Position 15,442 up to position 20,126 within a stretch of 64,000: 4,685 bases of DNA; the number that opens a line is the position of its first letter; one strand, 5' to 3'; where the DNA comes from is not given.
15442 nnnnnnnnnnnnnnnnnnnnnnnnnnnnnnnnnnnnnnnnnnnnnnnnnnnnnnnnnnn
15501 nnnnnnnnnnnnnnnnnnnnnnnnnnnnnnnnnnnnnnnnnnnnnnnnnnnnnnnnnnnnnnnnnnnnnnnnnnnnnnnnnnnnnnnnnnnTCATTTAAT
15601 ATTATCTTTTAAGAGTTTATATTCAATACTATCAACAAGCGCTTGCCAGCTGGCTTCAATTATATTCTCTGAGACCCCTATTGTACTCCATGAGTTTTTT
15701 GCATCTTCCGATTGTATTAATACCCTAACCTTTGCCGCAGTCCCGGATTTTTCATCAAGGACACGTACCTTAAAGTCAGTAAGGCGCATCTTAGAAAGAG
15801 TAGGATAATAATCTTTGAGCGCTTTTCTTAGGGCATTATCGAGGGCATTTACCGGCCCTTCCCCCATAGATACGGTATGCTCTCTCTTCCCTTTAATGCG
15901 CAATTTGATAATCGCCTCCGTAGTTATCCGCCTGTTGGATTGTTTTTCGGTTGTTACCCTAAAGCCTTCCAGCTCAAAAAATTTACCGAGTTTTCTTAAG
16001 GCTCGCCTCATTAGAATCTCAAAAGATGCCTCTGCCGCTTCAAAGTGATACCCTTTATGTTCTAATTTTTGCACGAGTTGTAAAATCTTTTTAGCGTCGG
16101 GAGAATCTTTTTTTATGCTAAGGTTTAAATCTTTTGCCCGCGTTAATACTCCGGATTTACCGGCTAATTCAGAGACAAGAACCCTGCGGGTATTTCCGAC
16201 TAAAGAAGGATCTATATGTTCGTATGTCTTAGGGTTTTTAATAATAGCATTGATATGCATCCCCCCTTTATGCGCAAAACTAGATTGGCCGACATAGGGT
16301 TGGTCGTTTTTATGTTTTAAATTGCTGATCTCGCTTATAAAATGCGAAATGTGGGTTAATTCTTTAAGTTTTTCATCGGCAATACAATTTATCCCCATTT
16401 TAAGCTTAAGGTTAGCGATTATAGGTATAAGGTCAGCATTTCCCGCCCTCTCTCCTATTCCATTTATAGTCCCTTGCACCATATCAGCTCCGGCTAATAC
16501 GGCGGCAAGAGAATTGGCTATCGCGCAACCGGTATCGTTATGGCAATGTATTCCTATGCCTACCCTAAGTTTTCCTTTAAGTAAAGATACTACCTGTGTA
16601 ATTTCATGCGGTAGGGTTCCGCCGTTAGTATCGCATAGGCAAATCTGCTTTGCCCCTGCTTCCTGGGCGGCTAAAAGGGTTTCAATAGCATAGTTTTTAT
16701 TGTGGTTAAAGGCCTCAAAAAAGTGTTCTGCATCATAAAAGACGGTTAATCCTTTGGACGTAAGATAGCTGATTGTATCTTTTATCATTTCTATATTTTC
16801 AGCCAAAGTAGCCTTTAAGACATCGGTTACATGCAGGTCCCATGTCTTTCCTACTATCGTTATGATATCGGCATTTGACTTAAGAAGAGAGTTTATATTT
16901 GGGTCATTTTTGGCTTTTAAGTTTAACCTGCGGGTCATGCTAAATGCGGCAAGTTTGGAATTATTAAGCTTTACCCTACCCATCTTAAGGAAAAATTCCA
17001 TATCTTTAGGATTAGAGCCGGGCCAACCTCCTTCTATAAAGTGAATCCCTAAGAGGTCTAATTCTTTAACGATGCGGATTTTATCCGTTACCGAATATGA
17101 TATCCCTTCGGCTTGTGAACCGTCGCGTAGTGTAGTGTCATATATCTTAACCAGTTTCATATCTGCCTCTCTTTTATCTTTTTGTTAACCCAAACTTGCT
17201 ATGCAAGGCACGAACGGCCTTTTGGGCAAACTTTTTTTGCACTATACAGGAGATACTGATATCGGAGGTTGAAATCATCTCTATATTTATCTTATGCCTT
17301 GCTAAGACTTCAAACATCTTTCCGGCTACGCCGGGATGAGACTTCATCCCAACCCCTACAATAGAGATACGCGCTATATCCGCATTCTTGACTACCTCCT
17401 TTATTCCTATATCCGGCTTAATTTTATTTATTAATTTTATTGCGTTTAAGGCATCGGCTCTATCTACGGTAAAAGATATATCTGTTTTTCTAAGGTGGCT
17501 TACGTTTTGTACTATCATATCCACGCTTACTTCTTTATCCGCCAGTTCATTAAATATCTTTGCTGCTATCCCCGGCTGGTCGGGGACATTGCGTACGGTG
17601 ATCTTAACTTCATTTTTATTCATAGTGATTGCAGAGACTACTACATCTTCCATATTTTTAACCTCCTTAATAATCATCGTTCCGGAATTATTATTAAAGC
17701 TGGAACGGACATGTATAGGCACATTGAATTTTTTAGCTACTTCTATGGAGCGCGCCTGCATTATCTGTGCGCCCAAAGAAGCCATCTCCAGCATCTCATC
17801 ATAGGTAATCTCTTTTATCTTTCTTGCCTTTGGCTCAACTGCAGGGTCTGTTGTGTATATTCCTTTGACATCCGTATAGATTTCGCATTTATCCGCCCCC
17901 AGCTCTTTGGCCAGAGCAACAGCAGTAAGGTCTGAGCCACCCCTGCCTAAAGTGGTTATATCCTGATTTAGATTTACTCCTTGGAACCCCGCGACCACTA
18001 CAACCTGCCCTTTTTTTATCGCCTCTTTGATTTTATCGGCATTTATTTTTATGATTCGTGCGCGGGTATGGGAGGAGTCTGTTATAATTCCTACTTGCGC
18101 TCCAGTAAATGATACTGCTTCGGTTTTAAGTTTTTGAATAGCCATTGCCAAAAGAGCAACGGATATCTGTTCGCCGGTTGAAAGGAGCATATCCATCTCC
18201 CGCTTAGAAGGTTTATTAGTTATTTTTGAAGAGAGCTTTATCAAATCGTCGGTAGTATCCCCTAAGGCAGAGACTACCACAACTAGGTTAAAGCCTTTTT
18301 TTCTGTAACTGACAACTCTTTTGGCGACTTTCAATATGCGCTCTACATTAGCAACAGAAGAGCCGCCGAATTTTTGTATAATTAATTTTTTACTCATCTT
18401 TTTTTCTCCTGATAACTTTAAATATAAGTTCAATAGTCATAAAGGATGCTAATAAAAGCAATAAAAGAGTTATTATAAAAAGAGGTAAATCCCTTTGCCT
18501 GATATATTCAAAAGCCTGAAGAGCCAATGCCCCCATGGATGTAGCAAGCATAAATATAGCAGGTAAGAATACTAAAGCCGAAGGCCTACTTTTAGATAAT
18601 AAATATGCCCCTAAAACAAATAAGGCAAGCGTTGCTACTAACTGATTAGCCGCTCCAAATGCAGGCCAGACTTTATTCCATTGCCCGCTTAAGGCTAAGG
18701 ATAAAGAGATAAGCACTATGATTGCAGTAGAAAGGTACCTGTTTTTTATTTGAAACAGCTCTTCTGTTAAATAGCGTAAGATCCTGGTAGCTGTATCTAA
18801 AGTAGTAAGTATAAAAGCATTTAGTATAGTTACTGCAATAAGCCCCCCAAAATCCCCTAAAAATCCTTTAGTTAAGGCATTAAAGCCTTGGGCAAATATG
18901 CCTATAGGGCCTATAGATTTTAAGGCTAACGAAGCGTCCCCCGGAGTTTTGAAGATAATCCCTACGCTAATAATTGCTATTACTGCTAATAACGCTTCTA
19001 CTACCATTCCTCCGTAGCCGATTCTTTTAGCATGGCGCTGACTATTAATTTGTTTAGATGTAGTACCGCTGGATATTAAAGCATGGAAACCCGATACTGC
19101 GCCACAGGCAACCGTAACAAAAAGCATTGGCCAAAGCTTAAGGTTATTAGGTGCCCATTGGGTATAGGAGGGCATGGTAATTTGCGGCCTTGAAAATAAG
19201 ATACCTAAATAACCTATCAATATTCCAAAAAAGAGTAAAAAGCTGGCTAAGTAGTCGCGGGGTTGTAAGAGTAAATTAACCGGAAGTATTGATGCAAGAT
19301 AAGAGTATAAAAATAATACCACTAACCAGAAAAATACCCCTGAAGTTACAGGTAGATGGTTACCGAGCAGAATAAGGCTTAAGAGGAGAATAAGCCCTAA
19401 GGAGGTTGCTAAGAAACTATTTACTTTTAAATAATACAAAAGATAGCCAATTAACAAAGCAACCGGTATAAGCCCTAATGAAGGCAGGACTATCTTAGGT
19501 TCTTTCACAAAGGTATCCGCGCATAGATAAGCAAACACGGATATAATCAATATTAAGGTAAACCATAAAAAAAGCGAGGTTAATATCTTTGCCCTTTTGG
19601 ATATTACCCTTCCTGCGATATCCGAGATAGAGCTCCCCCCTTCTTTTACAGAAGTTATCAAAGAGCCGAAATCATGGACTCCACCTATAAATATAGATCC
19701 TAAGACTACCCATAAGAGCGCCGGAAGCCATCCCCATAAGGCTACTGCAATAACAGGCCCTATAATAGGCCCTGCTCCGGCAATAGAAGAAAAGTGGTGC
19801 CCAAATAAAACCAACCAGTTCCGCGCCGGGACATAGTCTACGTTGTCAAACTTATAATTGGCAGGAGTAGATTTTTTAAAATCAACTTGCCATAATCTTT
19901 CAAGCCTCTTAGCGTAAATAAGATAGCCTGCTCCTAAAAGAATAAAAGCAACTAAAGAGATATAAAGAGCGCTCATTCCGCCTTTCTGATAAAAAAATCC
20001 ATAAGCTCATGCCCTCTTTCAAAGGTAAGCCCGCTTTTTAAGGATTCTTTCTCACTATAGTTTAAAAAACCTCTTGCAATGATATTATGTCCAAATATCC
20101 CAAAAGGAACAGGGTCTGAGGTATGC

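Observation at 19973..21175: Archaeal-type cofactor-independent phosphoglycerate mutase homolog embedded among aspartate-family genes, a candidate non-orthologous homoserine kinase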

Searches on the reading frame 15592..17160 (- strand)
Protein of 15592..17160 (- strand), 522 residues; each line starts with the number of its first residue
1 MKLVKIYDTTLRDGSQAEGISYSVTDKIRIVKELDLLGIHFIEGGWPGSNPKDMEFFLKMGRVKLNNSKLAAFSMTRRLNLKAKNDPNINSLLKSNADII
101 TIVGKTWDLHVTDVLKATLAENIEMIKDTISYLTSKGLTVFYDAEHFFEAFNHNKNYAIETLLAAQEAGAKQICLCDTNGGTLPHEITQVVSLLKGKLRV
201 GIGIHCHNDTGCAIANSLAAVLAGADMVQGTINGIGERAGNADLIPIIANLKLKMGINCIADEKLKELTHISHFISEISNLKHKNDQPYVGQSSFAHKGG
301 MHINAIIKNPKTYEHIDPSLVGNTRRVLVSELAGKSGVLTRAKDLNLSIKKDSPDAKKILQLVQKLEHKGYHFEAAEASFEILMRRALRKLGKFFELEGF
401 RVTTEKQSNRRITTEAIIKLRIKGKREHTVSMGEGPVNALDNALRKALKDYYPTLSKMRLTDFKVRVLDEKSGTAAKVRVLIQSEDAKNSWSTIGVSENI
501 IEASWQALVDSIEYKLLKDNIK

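Call 4: search_protein_families(library=ncbifam, proteins=[window:15592-17160:-])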
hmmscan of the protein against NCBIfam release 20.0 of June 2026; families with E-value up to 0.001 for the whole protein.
window:15592-17160:- (522 aa): 29 families (the best 25 are shown)
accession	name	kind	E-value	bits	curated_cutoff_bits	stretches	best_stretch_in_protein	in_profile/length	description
TIGR00977.1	citramal_synth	equivalog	5.8e-224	744.2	450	1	4-520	2-521/526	citramalate synthase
NF002085.0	PRK00915.1-2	subfamily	2.7e-97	326.6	517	1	2-516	12-500/504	2-isopropylmalate synthase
NF002086.0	PRK00915.1-3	equivalog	1.3e-80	271.3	532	1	3-514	6-500/516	2-isopropylmalate synthase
TIGR02090.1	LEU1_arch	subfamily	2.7e-78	263.6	484.75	1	4-374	1-355/363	isopropylmalate/citramalate/homocitrate synthases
TIGR00973.1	leuA_bact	equivalog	9.6e-76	255.2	598.7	1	4-512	2-493/494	2-isopropylmalate synthase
NF002088.0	PRK00915.1-5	equivalog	1.1e-74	251.7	697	1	1-513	1-496/514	2-isopropylmalate synthase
TIGR02146.1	LysS_fung_arch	equivalog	2.1e-70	237.7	413.55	1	6-353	1-334/344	homocitrate synthase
NF002084.0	PRK00915.1-1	equivalog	1.4e-68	231.7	748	1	4-513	5-497/523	2-isopropylmalate synthase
NF041069.1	IPMS_Sufob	equivalog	4.8e-66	223.5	600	1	4-378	1-361/371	isopropylmalate synthase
NF002087.0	PRK00915.1-4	equivalog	2.6e-62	211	729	1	4-513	7-500/516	2-isopropylmalate synthase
TIGR02660.1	nifV_homocitr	equivalog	4.8e-61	207.1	462.9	1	4-366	2-348/365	homocitrate synthase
NF042433.1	CitmalDyn_Leptosp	equivalog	1.3e-43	149.4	950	1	4-496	8-491/514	(R)-citramalate synthase CimA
NF042434.1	IPMS_Lepto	equivalog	9.3e-39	133.4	500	1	4-364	6-367/374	2-isopropylmalate synthase LeuA2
NF002991.1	PRK03739.1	subfamily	1.6e-33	116.3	455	1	9-512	32-548/550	2-isopropylmalate synthase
NF006049.0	PRK08195.1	subfamily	3.6e-24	85.5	229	1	164-258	156-251/344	4-hyroxy-2-oxovalerate/4-hydroxy-2-oxopentanoic acid aldolase,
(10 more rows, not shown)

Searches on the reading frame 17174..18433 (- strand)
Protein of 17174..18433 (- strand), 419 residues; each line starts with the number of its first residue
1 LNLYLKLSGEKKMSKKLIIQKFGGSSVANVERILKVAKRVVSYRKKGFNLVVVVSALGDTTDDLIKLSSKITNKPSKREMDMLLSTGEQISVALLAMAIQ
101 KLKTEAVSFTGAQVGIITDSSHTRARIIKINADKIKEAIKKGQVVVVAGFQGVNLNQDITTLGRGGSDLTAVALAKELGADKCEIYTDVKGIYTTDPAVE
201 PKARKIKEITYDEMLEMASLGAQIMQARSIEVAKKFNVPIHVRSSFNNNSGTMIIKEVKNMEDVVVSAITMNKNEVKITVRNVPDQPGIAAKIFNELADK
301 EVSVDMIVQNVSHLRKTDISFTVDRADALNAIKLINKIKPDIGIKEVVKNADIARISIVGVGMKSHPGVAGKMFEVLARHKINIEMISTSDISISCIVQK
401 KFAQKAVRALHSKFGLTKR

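Call 4: search_protein_families(library=ncbifam, proteins=[window:17174-18433:-])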
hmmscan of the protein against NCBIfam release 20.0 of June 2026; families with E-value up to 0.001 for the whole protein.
window:17174-18433:- (419 aa): 33 families (the best 25 are shown)
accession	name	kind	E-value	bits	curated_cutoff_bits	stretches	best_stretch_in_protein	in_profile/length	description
NF005155.0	PRK06635.1-4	equivalog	7.4e-176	585.1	346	1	16-418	2-405/407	aspartate kinase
NF005656.0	PRK07431.1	equivalog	1.2e-166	555.7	657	1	16-418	2-413/587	aspartate kinase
NF005154.0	PRK06635.1-2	equivalog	2.1e-160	534.5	376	1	15-418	2-406/407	aspartate kinase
NF005153.0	PRK06635.1-1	equivalog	1.1e-159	531.9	585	1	16-417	2-408/421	aspartate kinase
NF005156.0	PRK06635.1-5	equivalog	2.4e-143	477.8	594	1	17-418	3-404/411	aspartate kinase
TIGR00657.1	asp_kinases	subfamily_domain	1.3e-136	456.2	208.7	1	16-415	2-441/442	aspartate kinase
TIGR00656.1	asp_kin_monofn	equivalog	1.2e-129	432.9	402.25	1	16-415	2-405/407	aspartate kinase, monofunctional class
NF005161.0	PRK06635.2-5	equivalog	8.8e-112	373.9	586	1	17-415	5-401/402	aspartate kinase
NF006068.0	PRK08210.1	equivalog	2.9e-105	352.7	474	1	16-417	2-403/405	aspartate kinase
NF004938.0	PRK06291.1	equivalog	2.3e-95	320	528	2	77-418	119-465/468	aspartate kinase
NF006459.0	PRK08841.1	equivalog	4.4e-94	315.7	535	1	13-415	1-379/395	aspartate kinase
NF005157.0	PRK06635.2-1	equivalog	4.4e-85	286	832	1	19-414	6-399/401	aspartate kinase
NF005158.0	PRK06635.2-2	equivalog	2.3e-80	270.4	717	1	17-414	3-398/401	aspartate kinase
NF006959.0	PRK09436.1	equivalog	4.2e-73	246.7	726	2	76-415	115-460/819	bifunctional aspartate kinase/homoserine dehydrogenase I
NF006570.0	PRK09084.1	equivalog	4.2e-69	233.8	455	2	69-414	101-448/452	lysine-sensitive aspartokinase 3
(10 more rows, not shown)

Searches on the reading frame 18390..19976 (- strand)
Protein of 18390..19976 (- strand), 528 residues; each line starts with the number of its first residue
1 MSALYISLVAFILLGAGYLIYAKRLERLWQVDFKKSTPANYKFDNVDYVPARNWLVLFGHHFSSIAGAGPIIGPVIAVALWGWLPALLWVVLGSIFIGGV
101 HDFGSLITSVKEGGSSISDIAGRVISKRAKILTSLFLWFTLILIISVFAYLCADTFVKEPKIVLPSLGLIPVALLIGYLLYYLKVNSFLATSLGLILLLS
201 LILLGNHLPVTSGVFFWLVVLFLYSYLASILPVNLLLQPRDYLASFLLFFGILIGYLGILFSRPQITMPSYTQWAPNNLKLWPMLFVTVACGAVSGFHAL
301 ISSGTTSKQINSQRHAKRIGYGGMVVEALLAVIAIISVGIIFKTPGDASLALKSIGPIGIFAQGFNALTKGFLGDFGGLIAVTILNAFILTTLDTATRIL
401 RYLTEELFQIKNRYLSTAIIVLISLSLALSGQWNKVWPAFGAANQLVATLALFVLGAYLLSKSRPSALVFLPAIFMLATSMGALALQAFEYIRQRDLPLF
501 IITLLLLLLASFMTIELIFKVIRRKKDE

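Call 4: search_protein_families(library=ncbifam, proteins=[window:18390-19976:-])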
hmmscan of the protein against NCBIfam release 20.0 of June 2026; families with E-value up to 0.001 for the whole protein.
window:18390-19976:- (528 aa): 1 family
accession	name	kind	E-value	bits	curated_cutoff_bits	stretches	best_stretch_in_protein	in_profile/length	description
NF011590.0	PRK15015.1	equivalog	3e-63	214.4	1188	1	3-342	34-386/701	pyruvate/proton symporter CstA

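Call 16: search_protein_families(library=pfam, max_evalue=0.00001, proteins=[window:18390-19976:-])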
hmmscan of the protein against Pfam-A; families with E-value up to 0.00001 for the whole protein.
window:18390-19976:- (528 aa): 1 family
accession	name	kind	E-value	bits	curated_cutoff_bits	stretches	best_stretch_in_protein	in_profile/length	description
PF02554.20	CstA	-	2.4e-128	429.7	27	2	3-341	2-354/560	Carbon starvation protein CstA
